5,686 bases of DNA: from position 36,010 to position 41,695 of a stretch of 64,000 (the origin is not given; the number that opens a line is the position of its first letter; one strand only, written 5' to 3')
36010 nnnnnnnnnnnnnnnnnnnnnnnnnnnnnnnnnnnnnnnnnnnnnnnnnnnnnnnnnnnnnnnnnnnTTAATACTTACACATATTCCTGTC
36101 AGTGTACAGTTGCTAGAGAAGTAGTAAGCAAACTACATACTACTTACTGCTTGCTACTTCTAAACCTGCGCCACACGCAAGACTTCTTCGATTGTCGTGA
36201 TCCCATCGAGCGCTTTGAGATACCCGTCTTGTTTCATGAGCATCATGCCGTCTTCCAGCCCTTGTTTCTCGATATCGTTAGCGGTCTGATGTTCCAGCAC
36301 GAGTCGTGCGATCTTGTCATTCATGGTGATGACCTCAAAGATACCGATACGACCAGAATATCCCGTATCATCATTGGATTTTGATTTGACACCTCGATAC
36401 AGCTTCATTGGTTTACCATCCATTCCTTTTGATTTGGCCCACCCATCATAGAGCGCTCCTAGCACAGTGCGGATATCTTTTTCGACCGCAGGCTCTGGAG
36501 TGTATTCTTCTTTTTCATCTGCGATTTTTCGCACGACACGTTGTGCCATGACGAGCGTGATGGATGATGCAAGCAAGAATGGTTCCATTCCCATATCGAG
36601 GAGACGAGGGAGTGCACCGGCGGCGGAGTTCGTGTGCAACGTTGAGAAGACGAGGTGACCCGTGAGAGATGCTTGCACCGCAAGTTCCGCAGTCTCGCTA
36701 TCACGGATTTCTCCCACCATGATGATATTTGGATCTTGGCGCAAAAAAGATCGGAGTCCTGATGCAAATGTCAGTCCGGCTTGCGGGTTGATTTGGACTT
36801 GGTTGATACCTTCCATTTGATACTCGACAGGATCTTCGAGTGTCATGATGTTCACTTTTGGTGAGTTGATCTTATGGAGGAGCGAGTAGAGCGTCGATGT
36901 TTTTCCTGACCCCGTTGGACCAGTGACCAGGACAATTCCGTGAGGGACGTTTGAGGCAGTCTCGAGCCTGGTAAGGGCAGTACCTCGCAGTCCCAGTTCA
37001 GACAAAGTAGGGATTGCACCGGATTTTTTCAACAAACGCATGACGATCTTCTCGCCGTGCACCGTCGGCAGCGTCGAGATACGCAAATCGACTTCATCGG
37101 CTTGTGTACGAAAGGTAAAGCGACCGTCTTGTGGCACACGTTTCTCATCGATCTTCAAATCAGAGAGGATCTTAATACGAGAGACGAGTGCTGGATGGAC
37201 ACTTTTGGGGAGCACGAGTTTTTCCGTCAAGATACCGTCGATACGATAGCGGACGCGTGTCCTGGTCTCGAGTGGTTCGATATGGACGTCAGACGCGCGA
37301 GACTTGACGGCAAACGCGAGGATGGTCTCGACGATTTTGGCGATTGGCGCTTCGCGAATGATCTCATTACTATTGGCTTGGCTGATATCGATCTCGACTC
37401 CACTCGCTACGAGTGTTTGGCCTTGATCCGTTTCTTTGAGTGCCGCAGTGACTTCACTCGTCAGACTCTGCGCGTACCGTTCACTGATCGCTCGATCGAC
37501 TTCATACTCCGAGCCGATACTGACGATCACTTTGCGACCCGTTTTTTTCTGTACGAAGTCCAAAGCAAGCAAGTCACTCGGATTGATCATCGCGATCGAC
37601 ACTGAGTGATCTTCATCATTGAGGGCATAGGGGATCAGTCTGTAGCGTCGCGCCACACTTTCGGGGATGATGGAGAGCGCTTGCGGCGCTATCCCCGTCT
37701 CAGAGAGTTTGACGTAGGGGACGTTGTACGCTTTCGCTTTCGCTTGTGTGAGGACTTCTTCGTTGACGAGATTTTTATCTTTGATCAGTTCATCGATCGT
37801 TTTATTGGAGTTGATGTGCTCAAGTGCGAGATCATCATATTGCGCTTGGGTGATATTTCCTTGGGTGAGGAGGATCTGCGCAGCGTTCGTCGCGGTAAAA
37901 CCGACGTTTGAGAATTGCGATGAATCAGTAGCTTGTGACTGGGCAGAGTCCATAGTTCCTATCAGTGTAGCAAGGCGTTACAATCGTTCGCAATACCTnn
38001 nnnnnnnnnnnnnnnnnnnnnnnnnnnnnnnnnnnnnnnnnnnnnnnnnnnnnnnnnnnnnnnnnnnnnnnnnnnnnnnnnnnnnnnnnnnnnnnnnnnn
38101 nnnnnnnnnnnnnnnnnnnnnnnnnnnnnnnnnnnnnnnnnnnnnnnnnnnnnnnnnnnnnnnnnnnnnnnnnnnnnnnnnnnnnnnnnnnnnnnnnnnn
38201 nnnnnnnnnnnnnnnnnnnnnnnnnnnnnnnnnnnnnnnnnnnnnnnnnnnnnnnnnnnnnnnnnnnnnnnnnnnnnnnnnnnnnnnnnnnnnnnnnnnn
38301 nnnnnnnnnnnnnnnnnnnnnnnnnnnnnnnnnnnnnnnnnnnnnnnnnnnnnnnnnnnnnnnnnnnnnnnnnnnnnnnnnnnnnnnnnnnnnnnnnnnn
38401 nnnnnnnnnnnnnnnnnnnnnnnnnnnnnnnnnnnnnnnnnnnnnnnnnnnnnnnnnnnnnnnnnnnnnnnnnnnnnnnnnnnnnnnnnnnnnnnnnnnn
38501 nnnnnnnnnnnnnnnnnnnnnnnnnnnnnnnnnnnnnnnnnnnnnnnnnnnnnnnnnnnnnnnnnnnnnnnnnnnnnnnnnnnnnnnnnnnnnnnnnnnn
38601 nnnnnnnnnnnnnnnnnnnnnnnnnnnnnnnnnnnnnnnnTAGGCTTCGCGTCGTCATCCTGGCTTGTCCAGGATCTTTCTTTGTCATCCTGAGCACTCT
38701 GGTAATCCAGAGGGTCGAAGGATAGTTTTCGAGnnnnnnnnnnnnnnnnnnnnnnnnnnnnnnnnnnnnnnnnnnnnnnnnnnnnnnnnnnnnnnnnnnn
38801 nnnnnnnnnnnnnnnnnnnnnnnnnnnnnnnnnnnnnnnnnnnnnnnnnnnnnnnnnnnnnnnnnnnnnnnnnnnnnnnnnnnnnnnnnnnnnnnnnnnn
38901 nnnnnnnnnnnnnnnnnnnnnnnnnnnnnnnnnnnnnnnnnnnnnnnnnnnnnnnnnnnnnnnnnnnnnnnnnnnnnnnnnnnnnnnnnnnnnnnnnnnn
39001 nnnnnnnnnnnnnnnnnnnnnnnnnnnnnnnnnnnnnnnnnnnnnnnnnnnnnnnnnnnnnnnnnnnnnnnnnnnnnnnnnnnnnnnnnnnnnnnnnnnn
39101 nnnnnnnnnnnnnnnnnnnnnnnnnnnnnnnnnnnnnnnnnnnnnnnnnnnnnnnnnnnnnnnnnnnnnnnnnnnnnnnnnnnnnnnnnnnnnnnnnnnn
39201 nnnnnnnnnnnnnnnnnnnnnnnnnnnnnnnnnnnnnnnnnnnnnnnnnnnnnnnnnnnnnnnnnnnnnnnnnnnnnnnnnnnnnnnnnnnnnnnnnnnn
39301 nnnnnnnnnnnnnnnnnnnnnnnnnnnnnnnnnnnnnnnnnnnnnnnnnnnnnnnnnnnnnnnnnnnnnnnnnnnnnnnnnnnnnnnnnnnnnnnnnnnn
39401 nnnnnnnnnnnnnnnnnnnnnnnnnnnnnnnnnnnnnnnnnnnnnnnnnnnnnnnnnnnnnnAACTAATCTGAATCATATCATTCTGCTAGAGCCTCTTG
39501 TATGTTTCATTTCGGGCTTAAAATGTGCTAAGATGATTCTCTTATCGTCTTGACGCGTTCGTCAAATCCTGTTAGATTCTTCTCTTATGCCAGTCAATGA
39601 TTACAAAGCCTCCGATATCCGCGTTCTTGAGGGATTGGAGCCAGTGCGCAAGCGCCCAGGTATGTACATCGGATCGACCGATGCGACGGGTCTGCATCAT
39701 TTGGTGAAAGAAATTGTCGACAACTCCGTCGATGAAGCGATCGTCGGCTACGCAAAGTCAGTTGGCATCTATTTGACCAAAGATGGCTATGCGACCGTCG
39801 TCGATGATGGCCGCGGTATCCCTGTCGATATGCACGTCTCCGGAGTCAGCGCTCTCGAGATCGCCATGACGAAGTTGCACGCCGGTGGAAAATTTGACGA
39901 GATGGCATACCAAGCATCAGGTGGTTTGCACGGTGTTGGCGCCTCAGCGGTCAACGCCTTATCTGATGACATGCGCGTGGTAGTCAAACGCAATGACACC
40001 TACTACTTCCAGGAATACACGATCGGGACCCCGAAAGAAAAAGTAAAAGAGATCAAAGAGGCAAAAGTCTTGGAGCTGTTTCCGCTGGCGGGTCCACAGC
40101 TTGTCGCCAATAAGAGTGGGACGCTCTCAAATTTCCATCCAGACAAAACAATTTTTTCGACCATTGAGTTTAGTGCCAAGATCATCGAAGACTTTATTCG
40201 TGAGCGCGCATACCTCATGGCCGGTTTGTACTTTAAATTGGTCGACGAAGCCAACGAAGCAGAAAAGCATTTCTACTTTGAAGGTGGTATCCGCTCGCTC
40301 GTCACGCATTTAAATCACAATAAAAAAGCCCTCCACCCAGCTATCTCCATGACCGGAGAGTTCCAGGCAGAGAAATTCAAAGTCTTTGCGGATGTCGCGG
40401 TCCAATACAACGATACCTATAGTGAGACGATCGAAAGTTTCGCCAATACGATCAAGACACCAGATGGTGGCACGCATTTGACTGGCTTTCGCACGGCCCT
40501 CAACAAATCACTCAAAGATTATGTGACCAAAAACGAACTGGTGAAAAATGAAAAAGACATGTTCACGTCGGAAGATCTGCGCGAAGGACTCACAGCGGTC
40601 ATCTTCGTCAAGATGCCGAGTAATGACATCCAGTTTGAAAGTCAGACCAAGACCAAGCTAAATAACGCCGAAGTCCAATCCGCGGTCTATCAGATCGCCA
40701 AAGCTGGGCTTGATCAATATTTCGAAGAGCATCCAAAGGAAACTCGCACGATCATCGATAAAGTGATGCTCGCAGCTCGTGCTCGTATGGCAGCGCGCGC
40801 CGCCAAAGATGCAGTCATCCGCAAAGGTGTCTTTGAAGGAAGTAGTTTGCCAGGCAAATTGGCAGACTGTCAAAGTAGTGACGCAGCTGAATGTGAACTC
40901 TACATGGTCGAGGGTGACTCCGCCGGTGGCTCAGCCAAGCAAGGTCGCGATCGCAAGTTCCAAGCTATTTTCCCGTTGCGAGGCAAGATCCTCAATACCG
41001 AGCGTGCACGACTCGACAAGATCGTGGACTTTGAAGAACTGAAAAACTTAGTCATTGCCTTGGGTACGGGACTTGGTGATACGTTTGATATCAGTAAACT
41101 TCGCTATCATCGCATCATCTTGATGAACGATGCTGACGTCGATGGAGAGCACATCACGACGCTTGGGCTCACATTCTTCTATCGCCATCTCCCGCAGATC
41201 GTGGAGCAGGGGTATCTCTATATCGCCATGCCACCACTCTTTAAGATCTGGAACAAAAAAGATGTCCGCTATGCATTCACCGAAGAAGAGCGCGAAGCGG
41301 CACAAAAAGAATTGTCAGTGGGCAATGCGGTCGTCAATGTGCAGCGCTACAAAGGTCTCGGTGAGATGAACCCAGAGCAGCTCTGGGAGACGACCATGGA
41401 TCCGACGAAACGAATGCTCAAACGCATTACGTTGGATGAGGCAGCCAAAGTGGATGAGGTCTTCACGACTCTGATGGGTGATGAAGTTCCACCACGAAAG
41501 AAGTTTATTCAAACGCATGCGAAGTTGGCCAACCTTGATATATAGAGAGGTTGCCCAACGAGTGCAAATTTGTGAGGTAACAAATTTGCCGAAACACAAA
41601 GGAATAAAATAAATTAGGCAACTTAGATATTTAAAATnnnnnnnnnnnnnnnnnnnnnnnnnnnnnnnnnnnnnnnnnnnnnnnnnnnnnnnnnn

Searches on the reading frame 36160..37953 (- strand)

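Call 14: search_protein_families(library=pfam, proteins=[window:36160-37953:-])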
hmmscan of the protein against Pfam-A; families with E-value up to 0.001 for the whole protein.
window:36160-37953:- (597 aa): 3 families
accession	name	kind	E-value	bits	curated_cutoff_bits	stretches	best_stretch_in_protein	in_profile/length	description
PF00437.27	T2SSE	-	1.5e-124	415.9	24.9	1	201-593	5-370/370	Type II/IV secretion system protein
PF05157.20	MshEN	-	6e-16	58.7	23.1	1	76-164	1-88/90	MshEN domain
PF13191.12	AAA_16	-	0.00034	21.6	32.6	1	333-377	20-62/167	AAA ATPase domain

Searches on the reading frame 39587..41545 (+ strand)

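Call 51: search_protein_families(library=pfam, proteins=[window:39587-41545:+], max_evalue=0.00001)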
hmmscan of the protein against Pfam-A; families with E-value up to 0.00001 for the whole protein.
window:39587-41545:+ (652 aa): 4 families
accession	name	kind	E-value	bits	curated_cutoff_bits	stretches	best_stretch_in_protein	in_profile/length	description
PF00204.31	DNA_gyraseB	-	6e-52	176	27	1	234-408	1-172/173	DNA gyrase B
PF00986.26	DNA_gyraseB_C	-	1.5e-29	102.4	29.8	1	583-642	4-63/63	DNA gyrase B subunit, carboxyl terminus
PF01751.28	Toprim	-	2.3e-15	57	23.1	1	437-546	1-93/96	Toprim domain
PF02518.31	HATPase_c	-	1.9e-11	44.8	26.4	1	32-134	2-92/111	Histidine kinase-, DNA gyrase B-, and HSP90-like ATPase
